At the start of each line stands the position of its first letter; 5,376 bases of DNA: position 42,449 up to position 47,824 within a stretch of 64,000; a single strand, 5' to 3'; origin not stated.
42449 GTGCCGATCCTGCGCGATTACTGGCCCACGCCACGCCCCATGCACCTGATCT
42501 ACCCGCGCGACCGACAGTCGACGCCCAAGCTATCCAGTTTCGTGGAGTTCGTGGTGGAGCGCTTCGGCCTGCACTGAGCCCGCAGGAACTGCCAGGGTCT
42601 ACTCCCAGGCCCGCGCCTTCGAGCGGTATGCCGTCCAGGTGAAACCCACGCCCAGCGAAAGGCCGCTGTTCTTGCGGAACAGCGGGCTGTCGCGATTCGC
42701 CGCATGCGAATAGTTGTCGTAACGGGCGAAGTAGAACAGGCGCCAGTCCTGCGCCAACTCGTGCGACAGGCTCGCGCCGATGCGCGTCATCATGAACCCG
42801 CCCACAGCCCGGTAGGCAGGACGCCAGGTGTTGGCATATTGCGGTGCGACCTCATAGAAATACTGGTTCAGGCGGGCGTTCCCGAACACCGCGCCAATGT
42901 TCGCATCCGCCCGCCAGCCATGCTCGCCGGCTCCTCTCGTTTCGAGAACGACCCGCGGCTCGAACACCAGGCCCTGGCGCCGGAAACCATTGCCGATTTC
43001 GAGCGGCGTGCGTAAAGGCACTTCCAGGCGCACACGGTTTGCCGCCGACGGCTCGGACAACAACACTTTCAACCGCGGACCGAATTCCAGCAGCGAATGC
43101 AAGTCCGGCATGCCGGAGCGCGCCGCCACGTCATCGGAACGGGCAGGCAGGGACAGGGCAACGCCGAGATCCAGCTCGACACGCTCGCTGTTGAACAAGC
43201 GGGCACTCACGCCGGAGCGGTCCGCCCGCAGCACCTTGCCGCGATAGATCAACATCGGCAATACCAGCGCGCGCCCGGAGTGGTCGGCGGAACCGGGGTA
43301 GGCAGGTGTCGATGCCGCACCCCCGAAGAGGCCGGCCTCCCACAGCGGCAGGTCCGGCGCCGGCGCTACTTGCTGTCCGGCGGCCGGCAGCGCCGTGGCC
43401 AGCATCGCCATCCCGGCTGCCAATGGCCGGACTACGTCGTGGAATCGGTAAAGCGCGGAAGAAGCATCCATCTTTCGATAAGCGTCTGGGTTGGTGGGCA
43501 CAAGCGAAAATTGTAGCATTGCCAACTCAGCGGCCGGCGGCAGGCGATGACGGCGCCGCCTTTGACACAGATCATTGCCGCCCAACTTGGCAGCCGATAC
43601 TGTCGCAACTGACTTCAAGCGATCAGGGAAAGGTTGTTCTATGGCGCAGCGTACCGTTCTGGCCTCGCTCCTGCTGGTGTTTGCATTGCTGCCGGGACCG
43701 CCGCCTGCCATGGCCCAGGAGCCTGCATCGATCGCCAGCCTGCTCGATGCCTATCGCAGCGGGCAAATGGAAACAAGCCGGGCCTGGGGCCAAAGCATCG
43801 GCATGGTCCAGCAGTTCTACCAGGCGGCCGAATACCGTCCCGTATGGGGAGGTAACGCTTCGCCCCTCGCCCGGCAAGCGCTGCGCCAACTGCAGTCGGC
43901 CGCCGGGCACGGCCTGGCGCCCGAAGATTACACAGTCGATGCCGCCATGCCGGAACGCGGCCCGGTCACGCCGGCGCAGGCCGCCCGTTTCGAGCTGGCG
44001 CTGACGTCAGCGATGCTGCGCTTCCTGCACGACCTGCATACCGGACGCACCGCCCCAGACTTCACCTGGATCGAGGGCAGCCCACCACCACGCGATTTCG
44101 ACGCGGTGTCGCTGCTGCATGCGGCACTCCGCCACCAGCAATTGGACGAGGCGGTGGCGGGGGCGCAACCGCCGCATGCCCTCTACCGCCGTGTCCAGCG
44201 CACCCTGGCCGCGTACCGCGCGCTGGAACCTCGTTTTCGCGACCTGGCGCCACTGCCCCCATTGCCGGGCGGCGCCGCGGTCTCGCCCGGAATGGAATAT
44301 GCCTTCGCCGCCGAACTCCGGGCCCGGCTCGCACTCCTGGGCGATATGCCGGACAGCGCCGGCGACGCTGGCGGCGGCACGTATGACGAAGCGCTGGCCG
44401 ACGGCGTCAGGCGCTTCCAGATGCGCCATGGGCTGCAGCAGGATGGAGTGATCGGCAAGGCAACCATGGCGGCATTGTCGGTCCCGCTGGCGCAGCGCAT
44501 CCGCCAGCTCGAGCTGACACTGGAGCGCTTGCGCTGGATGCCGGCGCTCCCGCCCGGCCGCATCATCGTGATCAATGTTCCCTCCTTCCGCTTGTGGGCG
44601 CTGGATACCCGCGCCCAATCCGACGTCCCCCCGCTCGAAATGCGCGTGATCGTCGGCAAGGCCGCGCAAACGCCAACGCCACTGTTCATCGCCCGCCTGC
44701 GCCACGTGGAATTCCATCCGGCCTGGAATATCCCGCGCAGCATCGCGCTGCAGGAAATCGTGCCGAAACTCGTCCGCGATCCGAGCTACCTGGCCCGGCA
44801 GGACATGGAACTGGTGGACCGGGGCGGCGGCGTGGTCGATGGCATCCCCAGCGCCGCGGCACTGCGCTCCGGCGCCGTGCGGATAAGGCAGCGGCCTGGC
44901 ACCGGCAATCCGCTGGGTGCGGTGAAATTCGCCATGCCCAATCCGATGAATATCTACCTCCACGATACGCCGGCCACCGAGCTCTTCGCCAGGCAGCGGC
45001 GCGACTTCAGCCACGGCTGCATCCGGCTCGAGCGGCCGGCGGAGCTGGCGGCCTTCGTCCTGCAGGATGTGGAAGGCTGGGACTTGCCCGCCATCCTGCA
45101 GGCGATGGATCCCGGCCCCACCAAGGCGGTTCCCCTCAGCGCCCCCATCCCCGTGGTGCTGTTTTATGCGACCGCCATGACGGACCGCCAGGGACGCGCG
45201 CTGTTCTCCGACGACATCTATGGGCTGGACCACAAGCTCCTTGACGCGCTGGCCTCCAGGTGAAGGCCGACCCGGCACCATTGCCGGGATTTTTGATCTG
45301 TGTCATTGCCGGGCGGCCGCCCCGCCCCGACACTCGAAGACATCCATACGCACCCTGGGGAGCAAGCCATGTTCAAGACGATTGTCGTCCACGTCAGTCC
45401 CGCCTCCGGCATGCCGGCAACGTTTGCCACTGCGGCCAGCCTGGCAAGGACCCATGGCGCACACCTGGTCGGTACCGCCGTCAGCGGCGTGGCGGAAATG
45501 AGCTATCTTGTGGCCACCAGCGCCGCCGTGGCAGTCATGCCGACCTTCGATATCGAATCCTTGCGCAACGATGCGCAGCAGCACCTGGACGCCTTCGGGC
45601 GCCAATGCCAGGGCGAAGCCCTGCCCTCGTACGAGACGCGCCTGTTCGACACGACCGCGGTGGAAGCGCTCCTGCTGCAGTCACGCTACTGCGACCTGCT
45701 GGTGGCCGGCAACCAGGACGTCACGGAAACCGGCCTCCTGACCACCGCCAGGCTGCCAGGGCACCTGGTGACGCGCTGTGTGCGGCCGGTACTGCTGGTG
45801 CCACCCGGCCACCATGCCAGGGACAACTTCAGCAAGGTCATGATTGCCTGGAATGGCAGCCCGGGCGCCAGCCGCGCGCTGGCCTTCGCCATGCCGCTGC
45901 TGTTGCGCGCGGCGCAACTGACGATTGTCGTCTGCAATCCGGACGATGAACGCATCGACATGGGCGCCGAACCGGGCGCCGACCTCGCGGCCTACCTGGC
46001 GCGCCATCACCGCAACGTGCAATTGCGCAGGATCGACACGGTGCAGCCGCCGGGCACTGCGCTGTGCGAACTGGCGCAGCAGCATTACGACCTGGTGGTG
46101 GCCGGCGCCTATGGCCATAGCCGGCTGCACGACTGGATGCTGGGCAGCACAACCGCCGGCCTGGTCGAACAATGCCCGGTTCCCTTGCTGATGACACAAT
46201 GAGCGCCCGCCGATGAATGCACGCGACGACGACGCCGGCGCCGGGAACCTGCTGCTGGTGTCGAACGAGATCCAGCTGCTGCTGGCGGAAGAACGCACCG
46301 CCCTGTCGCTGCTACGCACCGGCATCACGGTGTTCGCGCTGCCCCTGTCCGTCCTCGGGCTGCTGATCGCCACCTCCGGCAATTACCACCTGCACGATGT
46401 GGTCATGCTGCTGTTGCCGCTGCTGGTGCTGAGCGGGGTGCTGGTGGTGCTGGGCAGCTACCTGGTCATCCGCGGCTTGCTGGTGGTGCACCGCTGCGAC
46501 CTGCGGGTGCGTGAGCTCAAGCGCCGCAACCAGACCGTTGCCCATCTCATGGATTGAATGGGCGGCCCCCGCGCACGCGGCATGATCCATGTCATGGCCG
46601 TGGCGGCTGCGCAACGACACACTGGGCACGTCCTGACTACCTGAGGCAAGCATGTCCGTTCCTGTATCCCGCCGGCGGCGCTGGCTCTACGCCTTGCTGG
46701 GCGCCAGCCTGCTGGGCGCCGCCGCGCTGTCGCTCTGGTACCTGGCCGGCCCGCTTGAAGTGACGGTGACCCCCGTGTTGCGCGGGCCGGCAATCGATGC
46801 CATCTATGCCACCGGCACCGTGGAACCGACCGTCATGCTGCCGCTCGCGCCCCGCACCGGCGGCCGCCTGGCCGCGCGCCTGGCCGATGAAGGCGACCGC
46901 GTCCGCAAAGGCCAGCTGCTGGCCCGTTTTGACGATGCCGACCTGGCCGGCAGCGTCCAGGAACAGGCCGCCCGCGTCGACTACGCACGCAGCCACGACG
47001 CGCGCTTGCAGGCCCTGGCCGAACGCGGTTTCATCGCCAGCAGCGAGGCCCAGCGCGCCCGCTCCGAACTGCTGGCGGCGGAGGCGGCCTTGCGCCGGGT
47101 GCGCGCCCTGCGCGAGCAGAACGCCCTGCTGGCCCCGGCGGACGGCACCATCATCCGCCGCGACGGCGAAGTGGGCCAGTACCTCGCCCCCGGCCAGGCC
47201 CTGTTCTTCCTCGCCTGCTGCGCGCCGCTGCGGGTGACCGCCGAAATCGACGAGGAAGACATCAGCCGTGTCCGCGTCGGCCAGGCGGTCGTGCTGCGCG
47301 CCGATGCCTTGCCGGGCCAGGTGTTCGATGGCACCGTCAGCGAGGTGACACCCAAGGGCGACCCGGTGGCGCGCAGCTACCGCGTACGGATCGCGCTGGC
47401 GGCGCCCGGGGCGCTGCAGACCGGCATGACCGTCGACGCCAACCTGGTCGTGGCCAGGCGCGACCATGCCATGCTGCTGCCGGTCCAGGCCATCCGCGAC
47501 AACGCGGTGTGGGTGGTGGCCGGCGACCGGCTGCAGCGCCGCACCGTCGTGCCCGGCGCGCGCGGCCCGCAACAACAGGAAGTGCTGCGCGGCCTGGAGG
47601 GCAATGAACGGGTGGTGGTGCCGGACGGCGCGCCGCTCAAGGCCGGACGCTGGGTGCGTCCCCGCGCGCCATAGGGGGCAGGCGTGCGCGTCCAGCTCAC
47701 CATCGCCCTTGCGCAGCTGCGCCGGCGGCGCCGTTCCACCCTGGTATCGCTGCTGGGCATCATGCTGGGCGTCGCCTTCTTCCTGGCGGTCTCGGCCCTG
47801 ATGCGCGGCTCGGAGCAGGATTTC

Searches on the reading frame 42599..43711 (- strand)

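Call 9: search_protein_families(library=pfam, proteins=[window:42599-43711:-])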
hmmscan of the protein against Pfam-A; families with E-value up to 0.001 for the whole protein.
window:42599-43711:- (370 aa): 1 family
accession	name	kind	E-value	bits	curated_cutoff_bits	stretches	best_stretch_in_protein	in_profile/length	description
PF06629.18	MipA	-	1.3e-38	133.8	24.2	1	130-360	3-220/221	MltA-interacting protein MipA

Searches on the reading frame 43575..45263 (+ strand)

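Call 9: search_protein_families(library=pfam, proteins=[window:43575-45263:+])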
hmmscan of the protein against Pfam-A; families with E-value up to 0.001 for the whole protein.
window:43575-45263:+ (562 aa): 3 families
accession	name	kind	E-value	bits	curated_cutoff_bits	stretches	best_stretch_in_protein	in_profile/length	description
PF20142.4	Scaffold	-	1.5e-28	100.7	24.6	1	78-211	3-139/139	Scaffold domain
PF03734.19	YkuD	-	2.1e-21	77.5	23.4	1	329-496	2-139/146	L,D-transpeptidase catalytic domain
PF01471.23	PG_binding_1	-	8.1e-11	42.4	23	1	247-301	7-57/57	Putative peptidoglycan binding domain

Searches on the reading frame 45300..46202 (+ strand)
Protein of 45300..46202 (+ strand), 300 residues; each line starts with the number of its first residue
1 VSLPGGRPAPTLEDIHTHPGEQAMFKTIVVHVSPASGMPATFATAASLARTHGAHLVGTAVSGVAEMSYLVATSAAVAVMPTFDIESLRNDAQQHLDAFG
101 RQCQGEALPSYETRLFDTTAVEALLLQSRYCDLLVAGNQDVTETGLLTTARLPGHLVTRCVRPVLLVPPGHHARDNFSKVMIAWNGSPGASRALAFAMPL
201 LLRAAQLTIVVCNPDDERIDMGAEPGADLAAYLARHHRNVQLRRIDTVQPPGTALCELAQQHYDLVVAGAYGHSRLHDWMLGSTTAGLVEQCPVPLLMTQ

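Call 9: search_protein_families(library=pfam, proteins=[window:45300-46202:+])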
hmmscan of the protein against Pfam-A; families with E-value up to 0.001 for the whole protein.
window:45300-46202:+ (300 aa): 1 family
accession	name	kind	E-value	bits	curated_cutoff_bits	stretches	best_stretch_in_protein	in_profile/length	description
PF00582.32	Usp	-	2.3e-16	61.1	24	1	177-299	2-140/141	Universal stress protein family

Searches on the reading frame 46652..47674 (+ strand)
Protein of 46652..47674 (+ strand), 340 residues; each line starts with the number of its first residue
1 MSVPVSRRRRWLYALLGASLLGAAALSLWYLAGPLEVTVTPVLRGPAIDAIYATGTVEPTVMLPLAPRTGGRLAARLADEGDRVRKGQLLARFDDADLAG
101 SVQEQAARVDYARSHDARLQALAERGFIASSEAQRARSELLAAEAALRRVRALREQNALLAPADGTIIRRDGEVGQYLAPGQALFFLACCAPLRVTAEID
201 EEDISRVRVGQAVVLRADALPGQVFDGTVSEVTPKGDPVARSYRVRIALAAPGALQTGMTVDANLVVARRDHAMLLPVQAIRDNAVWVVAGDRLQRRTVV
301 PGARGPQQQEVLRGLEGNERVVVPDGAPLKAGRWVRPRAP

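Call 9: search_protein_families(library=pfam, proteins=[window:46652-47674:+])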
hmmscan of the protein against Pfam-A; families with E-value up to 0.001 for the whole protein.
window:46652-47674:+ (340 aa): 2 families
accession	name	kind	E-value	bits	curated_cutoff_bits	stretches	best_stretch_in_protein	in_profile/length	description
PF16576.10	HlyD_D23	-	4.4e-26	91.9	30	1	62-260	19-213/214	Barrel-sandwich domain of CusB or HlyD membrane-fusion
PF13437.12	HlyD_3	-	4.5e-17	63.2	22.2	1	159-252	2-96/106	HlyD family secretion protein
